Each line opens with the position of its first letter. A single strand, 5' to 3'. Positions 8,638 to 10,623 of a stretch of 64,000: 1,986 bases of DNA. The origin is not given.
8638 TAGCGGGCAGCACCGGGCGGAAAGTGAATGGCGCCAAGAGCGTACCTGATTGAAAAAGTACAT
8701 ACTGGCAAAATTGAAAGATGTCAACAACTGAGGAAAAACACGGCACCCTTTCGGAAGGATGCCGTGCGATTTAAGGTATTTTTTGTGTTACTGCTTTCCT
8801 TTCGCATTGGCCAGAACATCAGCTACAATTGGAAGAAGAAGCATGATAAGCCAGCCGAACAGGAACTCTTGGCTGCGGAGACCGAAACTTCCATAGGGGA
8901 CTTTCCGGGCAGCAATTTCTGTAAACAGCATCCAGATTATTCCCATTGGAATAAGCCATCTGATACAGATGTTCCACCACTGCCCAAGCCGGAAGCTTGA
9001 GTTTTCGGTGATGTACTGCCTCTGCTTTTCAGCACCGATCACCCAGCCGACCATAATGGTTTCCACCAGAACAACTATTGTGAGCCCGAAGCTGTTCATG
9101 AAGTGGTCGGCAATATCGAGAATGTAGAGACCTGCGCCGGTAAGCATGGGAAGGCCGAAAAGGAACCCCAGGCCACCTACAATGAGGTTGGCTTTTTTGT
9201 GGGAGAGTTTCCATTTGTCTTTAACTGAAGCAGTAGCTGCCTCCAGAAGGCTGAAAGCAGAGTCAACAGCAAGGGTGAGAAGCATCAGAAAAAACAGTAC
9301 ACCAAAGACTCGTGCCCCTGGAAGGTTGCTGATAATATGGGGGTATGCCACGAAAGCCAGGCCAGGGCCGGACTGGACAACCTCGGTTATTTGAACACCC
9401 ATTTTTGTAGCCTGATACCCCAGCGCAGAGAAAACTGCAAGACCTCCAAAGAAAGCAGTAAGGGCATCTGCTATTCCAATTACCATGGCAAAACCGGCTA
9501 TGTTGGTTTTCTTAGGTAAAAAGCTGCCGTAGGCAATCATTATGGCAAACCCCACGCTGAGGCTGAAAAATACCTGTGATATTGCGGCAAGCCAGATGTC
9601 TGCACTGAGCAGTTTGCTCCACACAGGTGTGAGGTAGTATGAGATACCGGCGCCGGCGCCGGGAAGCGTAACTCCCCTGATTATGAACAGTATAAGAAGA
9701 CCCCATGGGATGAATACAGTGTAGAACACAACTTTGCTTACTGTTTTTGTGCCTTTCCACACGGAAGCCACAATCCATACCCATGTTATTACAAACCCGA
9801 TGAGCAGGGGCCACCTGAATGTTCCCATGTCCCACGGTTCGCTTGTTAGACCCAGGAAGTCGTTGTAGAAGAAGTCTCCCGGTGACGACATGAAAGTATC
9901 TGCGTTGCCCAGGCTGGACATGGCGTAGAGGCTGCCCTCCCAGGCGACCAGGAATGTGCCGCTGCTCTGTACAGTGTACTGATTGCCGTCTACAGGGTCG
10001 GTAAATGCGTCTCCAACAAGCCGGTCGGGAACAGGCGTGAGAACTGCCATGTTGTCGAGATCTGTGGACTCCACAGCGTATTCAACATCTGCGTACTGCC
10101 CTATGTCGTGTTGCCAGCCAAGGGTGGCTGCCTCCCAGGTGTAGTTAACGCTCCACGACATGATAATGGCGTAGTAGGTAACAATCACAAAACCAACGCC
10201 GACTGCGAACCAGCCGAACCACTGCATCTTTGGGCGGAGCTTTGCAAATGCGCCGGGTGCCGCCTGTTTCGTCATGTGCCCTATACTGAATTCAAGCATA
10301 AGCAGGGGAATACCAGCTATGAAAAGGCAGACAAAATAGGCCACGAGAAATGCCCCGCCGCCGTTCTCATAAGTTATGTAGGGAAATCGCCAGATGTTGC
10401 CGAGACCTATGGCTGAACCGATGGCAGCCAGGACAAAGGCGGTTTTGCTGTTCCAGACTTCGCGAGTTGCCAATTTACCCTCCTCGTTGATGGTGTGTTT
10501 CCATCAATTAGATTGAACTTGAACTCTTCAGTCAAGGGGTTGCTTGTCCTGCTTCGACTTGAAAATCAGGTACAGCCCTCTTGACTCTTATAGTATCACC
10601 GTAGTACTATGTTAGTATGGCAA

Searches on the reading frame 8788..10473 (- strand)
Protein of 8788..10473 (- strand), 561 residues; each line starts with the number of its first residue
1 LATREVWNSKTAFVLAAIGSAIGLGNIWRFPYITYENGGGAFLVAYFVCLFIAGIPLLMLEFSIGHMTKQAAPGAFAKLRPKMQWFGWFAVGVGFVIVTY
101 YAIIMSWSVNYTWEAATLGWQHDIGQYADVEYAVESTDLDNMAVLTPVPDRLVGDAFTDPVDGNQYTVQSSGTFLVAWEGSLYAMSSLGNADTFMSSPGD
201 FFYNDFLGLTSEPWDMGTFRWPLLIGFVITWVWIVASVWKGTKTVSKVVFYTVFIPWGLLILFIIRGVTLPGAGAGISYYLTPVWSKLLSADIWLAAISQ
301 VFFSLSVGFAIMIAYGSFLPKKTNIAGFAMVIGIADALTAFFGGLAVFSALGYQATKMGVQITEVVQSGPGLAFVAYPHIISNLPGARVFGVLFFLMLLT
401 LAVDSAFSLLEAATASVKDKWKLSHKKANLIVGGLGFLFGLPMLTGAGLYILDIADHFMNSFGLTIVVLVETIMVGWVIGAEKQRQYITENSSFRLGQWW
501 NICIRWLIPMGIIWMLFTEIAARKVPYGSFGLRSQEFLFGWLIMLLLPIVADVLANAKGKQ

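Call 15: search_protein_families(library=pfam, proteins=[window:8788-10473:-], max_evalue=0.0001)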
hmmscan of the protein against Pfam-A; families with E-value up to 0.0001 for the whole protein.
window:8788-10473:- (561 aa): 1 family
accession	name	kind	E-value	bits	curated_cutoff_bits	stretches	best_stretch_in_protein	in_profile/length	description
PF00209.24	SNF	-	2.1e-129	433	27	2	190-551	147-513/524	Sodium:neurotransmitter symporter family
